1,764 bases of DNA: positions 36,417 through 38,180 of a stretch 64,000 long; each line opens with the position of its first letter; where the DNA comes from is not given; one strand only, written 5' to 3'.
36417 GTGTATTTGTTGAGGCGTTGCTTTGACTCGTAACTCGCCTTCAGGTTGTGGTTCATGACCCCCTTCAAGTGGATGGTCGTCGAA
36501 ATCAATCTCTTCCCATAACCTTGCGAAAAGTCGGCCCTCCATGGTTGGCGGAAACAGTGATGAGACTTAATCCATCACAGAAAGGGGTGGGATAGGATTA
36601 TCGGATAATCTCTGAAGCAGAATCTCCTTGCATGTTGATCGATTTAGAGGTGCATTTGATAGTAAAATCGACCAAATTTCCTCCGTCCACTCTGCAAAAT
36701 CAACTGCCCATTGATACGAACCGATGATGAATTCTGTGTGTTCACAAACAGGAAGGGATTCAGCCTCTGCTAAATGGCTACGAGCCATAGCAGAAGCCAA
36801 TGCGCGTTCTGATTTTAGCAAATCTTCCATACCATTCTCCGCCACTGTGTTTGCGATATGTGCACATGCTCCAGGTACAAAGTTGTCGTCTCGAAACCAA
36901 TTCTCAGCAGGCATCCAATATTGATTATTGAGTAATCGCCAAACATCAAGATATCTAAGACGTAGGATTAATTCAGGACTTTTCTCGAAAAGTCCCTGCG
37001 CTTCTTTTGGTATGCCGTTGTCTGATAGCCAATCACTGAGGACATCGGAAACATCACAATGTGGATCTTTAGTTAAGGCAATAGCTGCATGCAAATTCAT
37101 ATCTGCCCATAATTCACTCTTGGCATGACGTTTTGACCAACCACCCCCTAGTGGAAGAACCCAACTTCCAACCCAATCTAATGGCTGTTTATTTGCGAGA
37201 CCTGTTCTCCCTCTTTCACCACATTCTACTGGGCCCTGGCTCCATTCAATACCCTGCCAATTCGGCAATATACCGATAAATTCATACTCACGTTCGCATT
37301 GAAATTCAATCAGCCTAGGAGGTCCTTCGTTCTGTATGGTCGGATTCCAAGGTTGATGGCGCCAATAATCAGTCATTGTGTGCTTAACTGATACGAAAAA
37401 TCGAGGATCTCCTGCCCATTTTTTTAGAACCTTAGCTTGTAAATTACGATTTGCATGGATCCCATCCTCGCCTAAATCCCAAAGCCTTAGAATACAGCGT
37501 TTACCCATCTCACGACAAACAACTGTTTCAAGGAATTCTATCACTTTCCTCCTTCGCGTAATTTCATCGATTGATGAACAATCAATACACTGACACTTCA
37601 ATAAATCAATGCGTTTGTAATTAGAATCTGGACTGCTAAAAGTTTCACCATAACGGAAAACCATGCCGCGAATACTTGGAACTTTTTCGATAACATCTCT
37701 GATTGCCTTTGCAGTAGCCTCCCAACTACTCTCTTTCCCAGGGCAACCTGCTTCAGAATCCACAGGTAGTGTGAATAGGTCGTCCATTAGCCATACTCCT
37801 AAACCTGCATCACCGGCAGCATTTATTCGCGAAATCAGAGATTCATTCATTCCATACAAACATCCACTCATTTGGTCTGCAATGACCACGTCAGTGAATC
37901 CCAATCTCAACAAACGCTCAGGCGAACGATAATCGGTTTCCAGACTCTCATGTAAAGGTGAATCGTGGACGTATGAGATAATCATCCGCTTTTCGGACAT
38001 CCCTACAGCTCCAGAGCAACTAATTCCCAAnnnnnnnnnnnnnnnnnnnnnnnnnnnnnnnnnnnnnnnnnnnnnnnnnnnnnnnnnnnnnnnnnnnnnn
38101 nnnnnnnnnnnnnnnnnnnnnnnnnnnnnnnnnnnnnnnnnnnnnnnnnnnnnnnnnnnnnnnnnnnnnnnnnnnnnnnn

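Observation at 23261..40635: Glycan / sugar-acid utilisation island of about 17 kb combining an Entner-Doudoroff branch with uronate-type enzymes and cytosolic glycosidases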

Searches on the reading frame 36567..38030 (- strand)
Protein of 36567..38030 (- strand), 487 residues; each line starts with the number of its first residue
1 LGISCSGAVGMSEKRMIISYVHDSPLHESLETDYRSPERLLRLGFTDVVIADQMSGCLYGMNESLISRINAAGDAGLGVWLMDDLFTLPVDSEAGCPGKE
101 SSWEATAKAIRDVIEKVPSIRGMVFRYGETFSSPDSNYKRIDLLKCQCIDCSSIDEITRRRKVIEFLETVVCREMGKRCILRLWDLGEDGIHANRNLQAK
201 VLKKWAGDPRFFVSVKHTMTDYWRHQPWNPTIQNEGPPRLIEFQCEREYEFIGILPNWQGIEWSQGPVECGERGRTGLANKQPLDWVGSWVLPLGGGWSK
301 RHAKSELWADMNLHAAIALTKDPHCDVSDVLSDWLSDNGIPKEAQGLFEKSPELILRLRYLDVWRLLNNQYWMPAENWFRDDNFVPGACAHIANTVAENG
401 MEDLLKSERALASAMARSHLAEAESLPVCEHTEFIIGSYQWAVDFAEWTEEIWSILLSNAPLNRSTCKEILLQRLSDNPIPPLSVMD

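Call 4: search_protein_families(library=pfam, proteins=[window:36567-38030:-], max_evalue=0.001)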
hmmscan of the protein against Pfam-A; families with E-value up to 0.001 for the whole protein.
window:36567-38030:- (487 aa): 0 families

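Call 6: search_protein_families(library=ncbifam, proteins=[window:36567-38030:-], max_evalue=0.01)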
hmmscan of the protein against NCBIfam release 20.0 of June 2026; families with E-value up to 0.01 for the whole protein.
window:36567-38030:- (487 aa): 0 families

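Call 10: search_solved_structures(query=window:36567-38030:-, max_evalue=1)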
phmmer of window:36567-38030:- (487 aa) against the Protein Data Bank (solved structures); distinct sequences matched with E-value up to 1: 0.

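Call 19: find_homologous_proteins(query=window:36567-38030:-, max_evalue=0.001)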
Query window:36567-38030:- (487 aa): 62 proteins with E <= 0.001 among 8000 candidates.
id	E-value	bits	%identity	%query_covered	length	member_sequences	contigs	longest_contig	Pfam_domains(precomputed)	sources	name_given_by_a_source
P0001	0.0e+0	1128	100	98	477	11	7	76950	-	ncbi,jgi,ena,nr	ncbi:MAG: hypothetical protein CMB37_00365 [Euryarchaeota archaeon]|nr:hypothetical protein [Euryarc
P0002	1.5e-257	873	75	98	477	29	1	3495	-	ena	-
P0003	2.2e-254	863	74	98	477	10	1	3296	-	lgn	-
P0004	5.0e-254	862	74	98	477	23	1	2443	-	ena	-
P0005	6.7e-251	851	73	98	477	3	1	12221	-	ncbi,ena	-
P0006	7.6e-251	851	73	98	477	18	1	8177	-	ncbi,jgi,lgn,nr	ncbi:MAG: hypothetical protein QF454_05605 [Candidatus Thalassarchaeaceae archaeon]|nr:hypothetical 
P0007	1.3e-250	850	72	98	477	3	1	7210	-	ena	-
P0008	1.7e-250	850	73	98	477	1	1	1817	-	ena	-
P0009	7.6e-250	848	73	98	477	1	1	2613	-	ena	-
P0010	1.0e-249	847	73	98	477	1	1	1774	-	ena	-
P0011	3.0e-249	846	74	98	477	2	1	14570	-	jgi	-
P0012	3.4e-248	842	72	98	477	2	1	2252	-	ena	-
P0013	1.8e-247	840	72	98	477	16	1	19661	-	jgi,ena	jgi:hypothetical protein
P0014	4.1e-247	839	72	98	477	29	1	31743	-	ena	-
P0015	4.5e-247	839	72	98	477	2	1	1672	-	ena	-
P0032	2.9e-210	717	65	98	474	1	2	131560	-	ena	-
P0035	1.5e-161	557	52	98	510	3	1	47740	-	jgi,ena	-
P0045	2.3e-135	470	44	97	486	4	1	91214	-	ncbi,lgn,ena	-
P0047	1.6e-133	464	44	98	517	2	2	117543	-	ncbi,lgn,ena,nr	nr:hypothetical protein [Euryarchaeota archaeon]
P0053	4.6e-131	456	44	98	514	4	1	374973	-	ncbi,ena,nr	ncbi:MAG: hypothetical protein HOE69_05580 [Euryarchaeota archaeon]|nr:hypothetical protein [Euryarc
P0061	3.0e-22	97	25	66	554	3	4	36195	-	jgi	jgi:hypothetical protein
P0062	3.4e-17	80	24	83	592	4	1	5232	-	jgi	jgi:hypothetical protein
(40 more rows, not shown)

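Call 22: find_encoding_contigs(protein=P0001, flank=10000, max_places=6)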
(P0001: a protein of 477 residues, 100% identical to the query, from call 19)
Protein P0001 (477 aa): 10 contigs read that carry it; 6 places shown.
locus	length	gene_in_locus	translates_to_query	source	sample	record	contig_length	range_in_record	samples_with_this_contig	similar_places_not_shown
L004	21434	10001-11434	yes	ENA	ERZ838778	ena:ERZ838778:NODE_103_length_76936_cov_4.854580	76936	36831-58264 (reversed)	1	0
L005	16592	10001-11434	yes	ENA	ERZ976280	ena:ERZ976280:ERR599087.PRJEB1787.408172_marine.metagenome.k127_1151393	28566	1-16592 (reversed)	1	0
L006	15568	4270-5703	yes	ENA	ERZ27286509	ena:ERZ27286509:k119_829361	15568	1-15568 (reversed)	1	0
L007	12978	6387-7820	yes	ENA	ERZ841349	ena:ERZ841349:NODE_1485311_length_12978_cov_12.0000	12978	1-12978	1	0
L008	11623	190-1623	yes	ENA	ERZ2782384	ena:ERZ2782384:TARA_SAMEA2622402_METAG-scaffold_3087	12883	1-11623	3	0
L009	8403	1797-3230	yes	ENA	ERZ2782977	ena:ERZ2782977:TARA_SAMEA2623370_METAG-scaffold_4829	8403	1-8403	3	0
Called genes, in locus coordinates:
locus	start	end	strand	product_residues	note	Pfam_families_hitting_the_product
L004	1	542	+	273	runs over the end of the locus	PF00117:GATase, PF07722:Peptidase_C26 (faint)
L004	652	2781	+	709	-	PF03030:H_PPase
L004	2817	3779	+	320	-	-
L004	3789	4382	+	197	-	PF00561:Abhydrolase_1 (faint), PF02230:Abhydrolase_2, PF12697:Abhydrolase_6 (faint), PF03959:FSH1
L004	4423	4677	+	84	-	PF00462:Glutaredoxin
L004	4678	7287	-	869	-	PF04389:Peptidase_M28, PF07690:MFS_1, PF13000:Acatn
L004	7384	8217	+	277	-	PF00753:Lactamase_B (faint), PF13483:Lactamase_B_3, PF12706:Lactamase_B_2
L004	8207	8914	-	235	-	PF01128:IspD, PF00483:NTP_transferase, PF12804:NTP_transf_3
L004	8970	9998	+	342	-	PF00288:GHMP_kinases_N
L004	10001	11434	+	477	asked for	-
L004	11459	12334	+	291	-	-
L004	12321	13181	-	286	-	-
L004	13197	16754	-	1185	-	-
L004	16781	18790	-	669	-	PF01232:Mannitol_dh, PF08125:Mannitol_dh_C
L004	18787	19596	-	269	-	PF01073:3Beta_HSD (faint), PF01370:Epimerase, PF02719:Polysacc_synt_2 (faint), PF16363:GDP_Man_Dehyd, PF07993:NAD_binding_4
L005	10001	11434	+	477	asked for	-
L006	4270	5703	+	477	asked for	-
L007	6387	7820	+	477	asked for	-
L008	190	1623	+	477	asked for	-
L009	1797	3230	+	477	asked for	-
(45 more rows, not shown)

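Call 23: find_encoding_contigs(protein=P0053, flank=10000, max_places=2)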
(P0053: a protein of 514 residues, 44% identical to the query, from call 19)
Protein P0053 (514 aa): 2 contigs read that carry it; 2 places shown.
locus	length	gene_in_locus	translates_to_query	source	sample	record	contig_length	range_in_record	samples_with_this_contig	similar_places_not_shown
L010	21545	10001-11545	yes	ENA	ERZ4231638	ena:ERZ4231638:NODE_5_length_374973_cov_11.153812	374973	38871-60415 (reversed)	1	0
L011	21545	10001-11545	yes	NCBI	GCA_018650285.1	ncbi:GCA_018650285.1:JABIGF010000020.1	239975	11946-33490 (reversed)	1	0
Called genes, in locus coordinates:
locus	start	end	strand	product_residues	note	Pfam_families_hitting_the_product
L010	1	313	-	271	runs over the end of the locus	PF02548:Pantoate_transf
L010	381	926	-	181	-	-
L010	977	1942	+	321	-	PF00294:PfkB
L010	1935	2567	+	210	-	PF01081:Aldolase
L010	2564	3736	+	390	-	PF02746:MR_MLE_N, PF13378:MR_MLE_C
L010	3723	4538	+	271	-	-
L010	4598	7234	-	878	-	PF04389:Peptidase_M28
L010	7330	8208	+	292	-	PF13483:Lactamase_B_3, PF00753:Lactamase_B (faint), PF12706:Lactamase_B_2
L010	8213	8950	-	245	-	PF00483:NTP_transferase, PF01128:IspD (weak), PF12804:NTP_transf_3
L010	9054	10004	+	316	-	PF00288:GHMP_kinases_N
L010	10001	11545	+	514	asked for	-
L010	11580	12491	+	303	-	-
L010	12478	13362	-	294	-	PF00288:GHMP_kinases_N (weak)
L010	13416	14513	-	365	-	PF10994:DUF2817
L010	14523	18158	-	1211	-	PF01074:Glyco_hydro_38N, PF09261:Alpha-mann_mid, PF07748:Glyco_hydro_38C, PF17677:Glyco_hydro38C2 (weak)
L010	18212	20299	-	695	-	PF01232:Mannitol_dh (weak), PF08125:Mannitol_dh_C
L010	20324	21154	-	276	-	PF01370:Epimerase, PF02719:Polysacc_synt_2 (faint), PF04321:RmlD_sub_bind (faint), PF13460:NAD_binding_10 (faint), PF16363:GDP_Man_Dehyd, PF07993:NAD_binding_4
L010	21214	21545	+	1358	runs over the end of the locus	PF05345:He_PIG (faint), PF27016:TCAF_N, PF17291:M60-like_N, PF13402:Peptidase_M60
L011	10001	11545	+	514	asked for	-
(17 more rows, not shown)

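Call 24: find_encoding_contigs(protein=P0032, flank=10000, max_places=2)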
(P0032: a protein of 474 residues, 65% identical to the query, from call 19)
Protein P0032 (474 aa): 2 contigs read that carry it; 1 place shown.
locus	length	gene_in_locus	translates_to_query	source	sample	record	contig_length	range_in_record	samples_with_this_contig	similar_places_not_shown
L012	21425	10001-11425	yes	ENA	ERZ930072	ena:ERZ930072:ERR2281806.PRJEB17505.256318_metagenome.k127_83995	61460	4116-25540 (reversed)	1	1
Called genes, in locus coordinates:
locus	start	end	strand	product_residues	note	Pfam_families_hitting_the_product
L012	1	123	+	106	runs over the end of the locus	-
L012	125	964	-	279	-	-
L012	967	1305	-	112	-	PF01106:NifU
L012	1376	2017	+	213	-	PF00117:GATase, PF07685:GATase_3 (weak), PF07722:Peptidase_C26 (weak)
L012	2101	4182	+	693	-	PF03030:H_PPase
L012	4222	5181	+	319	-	-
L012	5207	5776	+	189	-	PF03959:FSH1, PF12697:Abhydrolase_6 (weak), PF02230:Abhydrolase_2 (faint)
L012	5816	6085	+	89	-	PF00462:Glutaredoxin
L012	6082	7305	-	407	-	PF04389:Peptidase_M28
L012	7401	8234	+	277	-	PF13483:Lactamase_B_3, PF12706:Lactamase_B_2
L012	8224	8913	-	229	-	PF00483:NTP_transferase (weak), PF12804:NTP_transf_3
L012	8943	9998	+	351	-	PF00288:GHMP_kinases_N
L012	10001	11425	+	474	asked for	-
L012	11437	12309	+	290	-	-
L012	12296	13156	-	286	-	PF00288:GHMP_kinases_N (weak)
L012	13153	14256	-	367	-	PF10994:DUF2817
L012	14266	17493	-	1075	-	PF01074:Glyco_hydro_38N, PF09261:Alpha-mann_mid, PF07748:Glyco_hydro_38C, PF17677:Glyco_hydro38C2 (weak)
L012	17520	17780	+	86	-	-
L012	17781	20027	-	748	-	PF00370:FGGY_N (faint), PF01232:Mannitol_dh, PF08125:Mannitol_dh_C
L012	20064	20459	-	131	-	-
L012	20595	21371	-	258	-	PF01073:3Beta_HSD (weak), PF01370:Epimerase, PF02719:Polysacc_synt_2 (faint), PF16363:GDP_Man_Dehyd, PF07993:NAD_binding_4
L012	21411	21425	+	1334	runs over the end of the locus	PF05345:He_PIG (weak), PF27016:TCAF_N, PF17291:M60-like_N, PF13402:Peptidase_M60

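Call 25: find_encoding_contigs(protein=P0035, flank=10000, max_places=2)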
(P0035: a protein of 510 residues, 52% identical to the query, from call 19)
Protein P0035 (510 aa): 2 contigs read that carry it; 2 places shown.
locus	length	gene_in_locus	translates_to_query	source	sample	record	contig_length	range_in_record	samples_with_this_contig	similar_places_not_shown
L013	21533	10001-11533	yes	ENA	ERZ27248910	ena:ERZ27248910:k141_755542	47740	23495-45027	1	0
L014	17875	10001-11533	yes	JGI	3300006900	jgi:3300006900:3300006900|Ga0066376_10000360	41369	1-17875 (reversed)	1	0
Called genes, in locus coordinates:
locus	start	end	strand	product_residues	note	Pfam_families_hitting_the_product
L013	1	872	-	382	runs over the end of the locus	-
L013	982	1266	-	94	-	PF01106:NifU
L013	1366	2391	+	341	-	PF00117:GATase, PF07722:Peptidase_C26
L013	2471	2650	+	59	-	PF00403:HMA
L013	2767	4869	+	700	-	PF03030:H_PPase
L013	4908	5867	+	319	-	-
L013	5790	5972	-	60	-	-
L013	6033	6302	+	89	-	PF00462:Glutaredoxin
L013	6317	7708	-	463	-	PF04389:Peptidase_M28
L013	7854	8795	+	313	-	-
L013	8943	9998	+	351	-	PF00288:GHMP_kinases_N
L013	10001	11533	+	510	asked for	-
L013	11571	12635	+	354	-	-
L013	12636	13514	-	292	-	PF00288:GHMP_kinases_N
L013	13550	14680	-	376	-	PF10994:DUF2817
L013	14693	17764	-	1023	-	PF01074:Glyco_hydro_38N, PF09261:Alpha-mann_mid, PF07748:Glyco_hydro_38C (weak), PF17677:Glyco_hydro38C2 (weak)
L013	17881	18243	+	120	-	-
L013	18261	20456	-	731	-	PF01232:Mannitol_dh, PF08125:Mannitol_dh_C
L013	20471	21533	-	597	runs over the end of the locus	-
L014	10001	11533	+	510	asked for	-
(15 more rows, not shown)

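Call 26: predict_structure(alignment_id=A1)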
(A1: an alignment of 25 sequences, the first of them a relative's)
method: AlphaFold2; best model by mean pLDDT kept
length: 477 residues; sequences in the alignment: 25
mean_pLDDT: 91.6   pTM: 0.90
mean pLDDT of the five models: 91.6, 91.2, 91.1, 91.0, 88.6
residues with pLDDT >= 90: 346; 70-90: 116; 50-70: 12; < 50: 3
segments of 3 or more residues with pLDDT < 50: 1-3
pLDDT, mean of each block of 10 residues (from residue 1): 79 79 92 96 86 94 97 93 89 96 97 90 86 85 89 97 98 83 93 96 93 86 94 88 90 92 94 93 78 86 97 96 98 97 92 84 70 91 96 98 98 98 97 97 98 97 94 86
secondary structure, 60 per line:
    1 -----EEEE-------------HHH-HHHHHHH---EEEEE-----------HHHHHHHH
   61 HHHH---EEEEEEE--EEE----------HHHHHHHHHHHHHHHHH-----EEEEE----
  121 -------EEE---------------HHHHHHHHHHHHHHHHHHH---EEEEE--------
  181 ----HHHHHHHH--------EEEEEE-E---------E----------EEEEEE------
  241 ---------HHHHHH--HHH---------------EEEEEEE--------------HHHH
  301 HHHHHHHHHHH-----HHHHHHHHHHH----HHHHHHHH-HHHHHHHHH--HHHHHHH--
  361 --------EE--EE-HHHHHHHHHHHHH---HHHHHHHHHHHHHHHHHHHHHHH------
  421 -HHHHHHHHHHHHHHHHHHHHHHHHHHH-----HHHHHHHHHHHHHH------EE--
elements in order: E6-9 H27-33 E37-41 H53-64 E68-74 E77-79 H90-106 E112-116 E128-130 H146-164 E168-172 H185-192 E201-206 E229-234 H250-255 E276-282 H297-311 H317-327 H332-339 H341-349 H352-358 H376-388 H392-414 H422-448 H454-467

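Call 31: fold_search(model_id=the predicted structure, library=pdb)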
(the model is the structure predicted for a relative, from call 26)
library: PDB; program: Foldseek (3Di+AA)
matches with E <= 10: 958; with E <= 0.001: 122
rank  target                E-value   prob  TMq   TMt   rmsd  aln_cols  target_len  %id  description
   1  1h41_B                4.4e-12  1.00  0.56  0.40   9.3       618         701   11  Pseudomonas cellulosa E292A alpha-D-glucuronidase mutant complexed with aldotriuronic acid (released 2003-05-01)
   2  1mqq                  9.9e-12  1.00  0.60  0.45   8.2       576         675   11  THE CRYSTAL STRUCTURE OF ALPHA-D-GLUCURONIDASE FROM BACILLUS STEAROTHERMOPHILUS T-1 COMPLEXED WITH GLUCURONIC ACID (released 2003-09-17)
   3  1l8n_A                9.9e-12  1.00  0.61  0.45   9.0       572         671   11  The 1.5A crystal structure of alpha-D-glucuronidase from Bacillus stearothermophilus T-1, complexed with 4-O-methyl-gl (released 2003-03-21)
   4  1k9e                  2.2e-11  1.00  0.56  0.41   8.5       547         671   11  Crystal structure of a mutated family-67 alpha-D-glucuronidase (E285N) from Bacillus stearothermophilus T-6, complexed w (released 2002-10-29)
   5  1k9d                  3.4e-11  1.00  0.60  0.44   8.5       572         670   11  The 1.7 A crystal structure of alpha-D-glucuronidase, a family-67 glycoside hydrolase from Bacillus stearothermophilus T (released 2002-10-29)
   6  5diy_B                3.5e-08  1.00  0.46  0.47   9.7       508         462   10  Thermobaculum terrenum O-GlcNAc hydrolase mutant - D120N (released 2015-10-28)
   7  9ba8_A                6.0e-08  1.00  0.46  0.48   8.4       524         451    8  O-GlcNAcase (OGA) inhibitor complex for the Treatment of Alzheimer's Disease (released 2025-01-15)
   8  9ba8_B                1.0e-07  1.00  0.45  0.47   9.0       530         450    9  O-GlcNAcase (OGA) inhibitor complex for the Treatment of Alzheimer's Disease (released 2025-01-15)
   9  5diy_A                1.2e-07  1.00  0.45  0.46   9.5       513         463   10  Thermobaculum terrenum O-GlcNAc hydrolase mutant - D120N (released 2015-10-28)
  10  5m7t_A                1.4e-07  1.00  0.42  0.43  10.4       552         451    8  Structure of human O-GlcNAc hydrolase with PugNAc type inhibitor (released 2017-03-29)
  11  7khs_A                1.8e-07  1.00  0.45  0.47   9.2       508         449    9  OgOGA IN COMPLEX WITH LIGAND 55 (released 2020-12-02)
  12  5vvo_B                1.8e-07  1.00  0.44  0.47   9.6       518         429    7  Structural Investigations of the Substrate Specificity of Human O-GlcNAcase (released 2017-09-27)
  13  7ou6_BBB              1.9e-07  1.00  0.44  0.47   9.9       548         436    9  Human O-GlcNAc hydrolase in complex with DNJNAc-thiazolidines (released 2022-04-13)
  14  5vvt_C                2.3e-07  1.00  0.41  0.45   9.9       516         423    8  Structural Investigations of the Substrate Specificity of Human O-GlcNAcase (released 2017-09-27)
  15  2xsb                  2.8e-07  1.00  0.41  0.45  10.6       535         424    9  OgOGA PUGNAc complex (released 2011-03-23)
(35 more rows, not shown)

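Call 41: search_protein_families(library=pfam, proteins=[window:36567-38000:-], max_evalue=10)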
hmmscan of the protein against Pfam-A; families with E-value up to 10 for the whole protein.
window:36567-38000:- (477 aa): 1 family
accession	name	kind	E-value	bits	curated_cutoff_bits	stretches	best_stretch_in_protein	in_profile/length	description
PF20311.3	DUF6607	-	0.17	11.5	27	1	99-158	17-75/296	Family of unknown function (DUF6607)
